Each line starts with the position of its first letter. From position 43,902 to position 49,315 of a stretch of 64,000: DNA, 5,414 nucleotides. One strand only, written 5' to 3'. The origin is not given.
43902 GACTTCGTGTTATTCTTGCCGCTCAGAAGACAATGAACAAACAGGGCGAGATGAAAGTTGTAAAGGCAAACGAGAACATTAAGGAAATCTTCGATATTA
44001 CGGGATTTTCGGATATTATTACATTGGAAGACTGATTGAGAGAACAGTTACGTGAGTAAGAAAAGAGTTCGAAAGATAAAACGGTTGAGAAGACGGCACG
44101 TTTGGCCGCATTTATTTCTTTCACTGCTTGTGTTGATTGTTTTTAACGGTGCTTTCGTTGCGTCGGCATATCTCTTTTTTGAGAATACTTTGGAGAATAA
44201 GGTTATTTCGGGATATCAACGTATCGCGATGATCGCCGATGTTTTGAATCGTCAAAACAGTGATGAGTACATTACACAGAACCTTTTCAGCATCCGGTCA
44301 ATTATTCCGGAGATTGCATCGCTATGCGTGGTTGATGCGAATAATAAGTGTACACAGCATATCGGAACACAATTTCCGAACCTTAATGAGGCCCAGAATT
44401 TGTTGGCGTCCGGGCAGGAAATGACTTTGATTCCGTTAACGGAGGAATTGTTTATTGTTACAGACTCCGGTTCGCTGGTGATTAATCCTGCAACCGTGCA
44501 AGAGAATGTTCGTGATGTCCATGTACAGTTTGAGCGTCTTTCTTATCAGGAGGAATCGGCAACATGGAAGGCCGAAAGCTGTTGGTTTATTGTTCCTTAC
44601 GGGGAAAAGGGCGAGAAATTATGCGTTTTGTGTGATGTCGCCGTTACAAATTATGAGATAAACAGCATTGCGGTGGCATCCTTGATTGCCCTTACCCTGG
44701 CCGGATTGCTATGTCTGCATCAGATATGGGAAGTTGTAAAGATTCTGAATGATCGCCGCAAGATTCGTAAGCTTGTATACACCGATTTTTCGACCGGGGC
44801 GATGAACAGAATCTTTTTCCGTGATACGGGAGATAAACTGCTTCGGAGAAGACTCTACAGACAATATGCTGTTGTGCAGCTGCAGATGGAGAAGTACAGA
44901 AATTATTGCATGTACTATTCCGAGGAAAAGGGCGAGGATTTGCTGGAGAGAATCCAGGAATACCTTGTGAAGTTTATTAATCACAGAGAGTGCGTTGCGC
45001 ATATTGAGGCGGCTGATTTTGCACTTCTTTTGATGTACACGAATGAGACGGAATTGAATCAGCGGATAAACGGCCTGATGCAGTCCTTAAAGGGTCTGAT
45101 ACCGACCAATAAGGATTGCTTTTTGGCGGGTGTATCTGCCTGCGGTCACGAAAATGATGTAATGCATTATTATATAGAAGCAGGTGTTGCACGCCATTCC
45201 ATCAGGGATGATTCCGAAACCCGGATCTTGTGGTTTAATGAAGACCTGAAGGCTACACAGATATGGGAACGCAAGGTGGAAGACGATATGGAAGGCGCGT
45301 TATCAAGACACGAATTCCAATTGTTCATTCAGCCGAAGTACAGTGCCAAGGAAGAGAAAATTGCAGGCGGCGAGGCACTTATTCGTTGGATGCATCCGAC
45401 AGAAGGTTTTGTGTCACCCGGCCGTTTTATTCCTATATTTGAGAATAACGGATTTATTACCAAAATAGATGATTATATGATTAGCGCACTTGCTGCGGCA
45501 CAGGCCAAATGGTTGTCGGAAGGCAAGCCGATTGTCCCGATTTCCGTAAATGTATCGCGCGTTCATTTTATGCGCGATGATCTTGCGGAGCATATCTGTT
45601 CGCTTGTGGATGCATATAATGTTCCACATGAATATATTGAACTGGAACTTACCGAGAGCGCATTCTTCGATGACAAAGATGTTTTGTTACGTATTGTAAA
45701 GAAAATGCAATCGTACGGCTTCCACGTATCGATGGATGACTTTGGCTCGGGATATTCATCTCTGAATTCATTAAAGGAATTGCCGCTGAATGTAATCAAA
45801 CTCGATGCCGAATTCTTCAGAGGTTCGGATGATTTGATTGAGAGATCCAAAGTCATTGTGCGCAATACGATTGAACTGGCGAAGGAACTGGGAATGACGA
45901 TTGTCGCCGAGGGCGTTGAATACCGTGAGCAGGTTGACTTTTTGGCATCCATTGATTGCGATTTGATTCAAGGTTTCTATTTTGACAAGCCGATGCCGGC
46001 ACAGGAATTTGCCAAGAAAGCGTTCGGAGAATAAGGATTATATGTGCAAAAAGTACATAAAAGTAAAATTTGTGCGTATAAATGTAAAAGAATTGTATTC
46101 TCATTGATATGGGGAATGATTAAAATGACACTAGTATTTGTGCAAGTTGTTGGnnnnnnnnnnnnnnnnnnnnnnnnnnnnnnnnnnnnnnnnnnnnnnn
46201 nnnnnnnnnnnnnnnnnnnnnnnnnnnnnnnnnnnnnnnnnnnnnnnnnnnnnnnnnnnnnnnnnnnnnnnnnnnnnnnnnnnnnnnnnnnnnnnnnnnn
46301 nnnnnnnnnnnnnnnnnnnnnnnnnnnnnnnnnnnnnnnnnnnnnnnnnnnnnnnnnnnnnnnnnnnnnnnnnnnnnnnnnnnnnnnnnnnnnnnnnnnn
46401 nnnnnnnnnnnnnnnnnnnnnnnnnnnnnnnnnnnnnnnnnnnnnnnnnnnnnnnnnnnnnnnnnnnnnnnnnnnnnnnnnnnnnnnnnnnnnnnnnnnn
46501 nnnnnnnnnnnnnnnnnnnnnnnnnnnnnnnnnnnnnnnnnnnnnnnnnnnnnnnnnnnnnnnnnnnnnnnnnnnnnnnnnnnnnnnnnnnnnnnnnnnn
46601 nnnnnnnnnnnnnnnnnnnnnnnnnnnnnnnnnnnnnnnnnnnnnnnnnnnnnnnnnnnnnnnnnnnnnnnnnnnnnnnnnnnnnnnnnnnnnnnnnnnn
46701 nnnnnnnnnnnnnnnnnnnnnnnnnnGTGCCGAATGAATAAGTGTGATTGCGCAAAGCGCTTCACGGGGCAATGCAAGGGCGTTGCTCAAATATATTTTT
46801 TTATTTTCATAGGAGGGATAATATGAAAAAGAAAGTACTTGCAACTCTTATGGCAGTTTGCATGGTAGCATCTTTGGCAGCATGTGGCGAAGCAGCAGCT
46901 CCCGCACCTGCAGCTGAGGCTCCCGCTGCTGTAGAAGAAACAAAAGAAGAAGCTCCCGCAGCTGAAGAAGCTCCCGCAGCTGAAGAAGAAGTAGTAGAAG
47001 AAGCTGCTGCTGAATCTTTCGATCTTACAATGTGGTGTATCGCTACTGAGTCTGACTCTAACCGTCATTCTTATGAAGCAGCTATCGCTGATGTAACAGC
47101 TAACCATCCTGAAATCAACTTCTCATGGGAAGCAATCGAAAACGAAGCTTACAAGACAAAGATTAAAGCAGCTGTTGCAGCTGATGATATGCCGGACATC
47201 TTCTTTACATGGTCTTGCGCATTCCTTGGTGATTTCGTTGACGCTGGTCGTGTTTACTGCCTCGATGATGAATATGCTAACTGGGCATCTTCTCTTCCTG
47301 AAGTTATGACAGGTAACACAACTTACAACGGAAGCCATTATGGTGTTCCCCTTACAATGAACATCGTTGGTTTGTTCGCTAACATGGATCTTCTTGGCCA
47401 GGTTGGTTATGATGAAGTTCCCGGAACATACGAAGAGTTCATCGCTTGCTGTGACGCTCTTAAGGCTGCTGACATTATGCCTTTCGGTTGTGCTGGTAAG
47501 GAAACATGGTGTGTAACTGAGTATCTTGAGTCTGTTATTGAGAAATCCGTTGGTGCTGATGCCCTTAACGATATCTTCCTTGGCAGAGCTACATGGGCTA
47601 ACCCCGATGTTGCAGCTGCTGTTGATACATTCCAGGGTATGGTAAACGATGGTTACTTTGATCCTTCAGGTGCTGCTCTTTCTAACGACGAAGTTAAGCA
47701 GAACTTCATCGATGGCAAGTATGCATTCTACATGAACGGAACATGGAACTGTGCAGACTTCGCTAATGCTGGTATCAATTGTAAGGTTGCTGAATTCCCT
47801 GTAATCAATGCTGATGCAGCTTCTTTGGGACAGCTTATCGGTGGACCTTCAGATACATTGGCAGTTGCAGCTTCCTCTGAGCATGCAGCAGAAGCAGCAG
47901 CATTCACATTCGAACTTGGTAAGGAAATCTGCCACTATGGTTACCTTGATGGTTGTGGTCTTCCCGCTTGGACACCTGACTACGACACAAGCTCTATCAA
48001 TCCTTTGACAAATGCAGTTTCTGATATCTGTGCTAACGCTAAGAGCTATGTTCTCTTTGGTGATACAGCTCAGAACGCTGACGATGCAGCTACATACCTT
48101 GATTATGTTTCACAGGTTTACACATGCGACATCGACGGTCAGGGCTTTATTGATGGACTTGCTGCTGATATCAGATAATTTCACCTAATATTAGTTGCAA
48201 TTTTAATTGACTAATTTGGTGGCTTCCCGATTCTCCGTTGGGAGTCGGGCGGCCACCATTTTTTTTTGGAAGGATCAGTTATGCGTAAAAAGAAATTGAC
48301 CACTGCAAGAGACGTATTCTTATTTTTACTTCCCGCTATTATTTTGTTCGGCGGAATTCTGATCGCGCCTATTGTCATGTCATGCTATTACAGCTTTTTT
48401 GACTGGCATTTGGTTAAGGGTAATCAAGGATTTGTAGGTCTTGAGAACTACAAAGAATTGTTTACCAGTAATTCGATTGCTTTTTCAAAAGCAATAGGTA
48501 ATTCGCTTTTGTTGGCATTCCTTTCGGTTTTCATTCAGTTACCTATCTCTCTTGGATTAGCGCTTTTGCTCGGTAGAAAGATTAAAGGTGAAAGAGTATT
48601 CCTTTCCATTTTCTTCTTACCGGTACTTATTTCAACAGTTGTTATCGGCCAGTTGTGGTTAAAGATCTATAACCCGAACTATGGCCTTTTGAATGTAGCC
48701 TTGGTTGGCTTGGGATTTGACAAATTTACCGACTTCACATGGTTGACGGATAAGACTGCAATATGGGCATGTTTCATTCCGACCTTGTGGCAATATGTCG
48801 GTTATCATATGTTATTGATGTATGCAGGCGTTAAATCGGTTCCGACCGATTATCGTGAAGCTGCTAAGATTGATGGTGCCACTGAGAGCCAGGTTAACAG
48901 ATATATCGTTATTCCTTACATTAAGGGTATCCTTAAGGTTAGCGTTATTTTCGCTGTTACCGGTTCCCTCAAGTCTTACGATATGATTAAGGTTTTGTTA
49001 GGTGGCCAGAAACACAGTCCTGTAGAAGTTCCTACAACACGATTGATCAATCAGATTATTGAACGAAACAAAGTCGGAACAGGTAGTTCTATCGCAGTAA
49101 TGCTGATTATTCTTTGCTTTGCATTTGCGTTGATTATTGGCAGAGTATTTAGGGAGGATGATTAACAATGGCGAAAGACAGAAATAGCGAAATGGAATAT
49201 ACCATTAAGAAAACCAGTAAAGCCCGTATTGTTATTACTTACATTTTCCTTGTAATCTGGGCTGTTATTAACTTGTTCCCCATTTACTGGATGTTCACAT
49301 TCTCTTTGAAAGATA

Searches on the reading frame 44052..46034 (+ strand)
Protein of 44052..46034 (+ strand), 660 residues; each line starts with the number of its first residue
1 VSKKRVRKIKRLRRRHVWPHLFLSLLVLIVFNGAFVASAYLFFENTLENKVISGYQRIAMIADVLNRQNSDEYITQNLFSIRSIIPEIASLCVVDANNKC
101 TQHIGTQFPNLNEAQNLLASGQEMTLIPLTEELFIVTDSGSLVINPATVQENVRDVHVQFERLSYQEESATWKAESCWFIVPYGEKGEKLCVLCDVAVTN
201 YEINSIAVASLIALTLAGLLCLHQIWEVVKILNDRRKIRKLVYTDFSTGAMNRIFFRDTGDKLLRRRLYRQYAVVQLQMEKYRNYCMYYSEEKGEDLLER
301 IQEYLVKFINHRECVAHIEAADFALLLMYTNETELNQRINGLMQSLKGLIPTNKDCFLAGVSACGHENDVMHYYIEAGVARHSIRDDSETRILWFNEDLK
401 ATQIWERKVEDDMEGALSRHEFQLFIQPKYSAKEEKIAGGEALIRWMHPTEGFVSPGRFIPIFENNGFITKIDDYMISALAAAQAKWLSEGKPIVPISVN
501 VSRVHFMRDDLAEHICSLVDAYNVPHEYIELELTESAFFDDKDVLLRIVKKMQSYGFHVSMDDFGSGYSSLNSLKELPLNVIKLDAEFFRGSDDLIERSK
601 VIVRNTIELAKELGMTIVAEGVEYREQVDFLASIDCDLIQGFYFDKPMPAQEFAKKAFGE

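Call 72: search_protein_families(library=pfam, proteins=[window:44052-46034:+], max_evalue=0.00001)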
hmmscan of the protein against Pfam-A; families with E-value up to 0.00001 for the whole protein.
window:44052-46034:+ (660 aa): 2 families
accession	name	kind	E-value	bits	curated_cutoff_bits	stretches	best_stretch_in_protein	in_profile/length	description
PF00563.25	EAL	-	5.4e-61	206.4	31.3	1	412-647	3-236/236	EAL domain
PF00990.26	GGDEF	-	6.8e-09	36.1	23.8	1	243-354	2-118/161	Diguanylate cyclase, GGDEF domain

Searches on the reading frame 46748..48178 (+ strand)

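Call 72: search_protein_families(library=pfam, proteins=[window:46748-48178:+], max_evalue=0.00001)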
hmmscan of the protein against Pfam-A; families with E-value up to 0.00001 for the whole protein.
window:46748-48178:+ (476 aa): 2 families
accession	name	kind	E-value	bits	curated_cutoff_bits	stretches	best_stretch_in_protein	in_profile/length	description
PF01547.30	SBP_bac_1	-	8.4e-25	88.8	26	1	109-386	10-296/307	Bacterial extracellular solute-binding protein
PF13416.11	SBP_bac_8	-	3.6e-24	86.5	27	1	111-388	1-239/279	Bacterial extracellular solute-binding protein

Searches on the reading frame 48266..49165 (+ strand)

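Call 72: search_protein_families(library=pfam, proteins=[window:48266-49165:+], max_evalue=0.00001)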
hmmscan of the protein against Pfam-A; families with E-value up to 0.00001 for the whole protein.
window:48266-49165:+ (299 aa): 1 family
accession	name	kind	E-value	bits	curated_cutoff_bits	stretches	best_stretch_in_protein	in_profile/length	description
PF00528.27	BPD_transp_1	-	8.4e-18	65.2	26.4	1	97-291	3-175/184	Binding-protein-dependent transport system inner membrane component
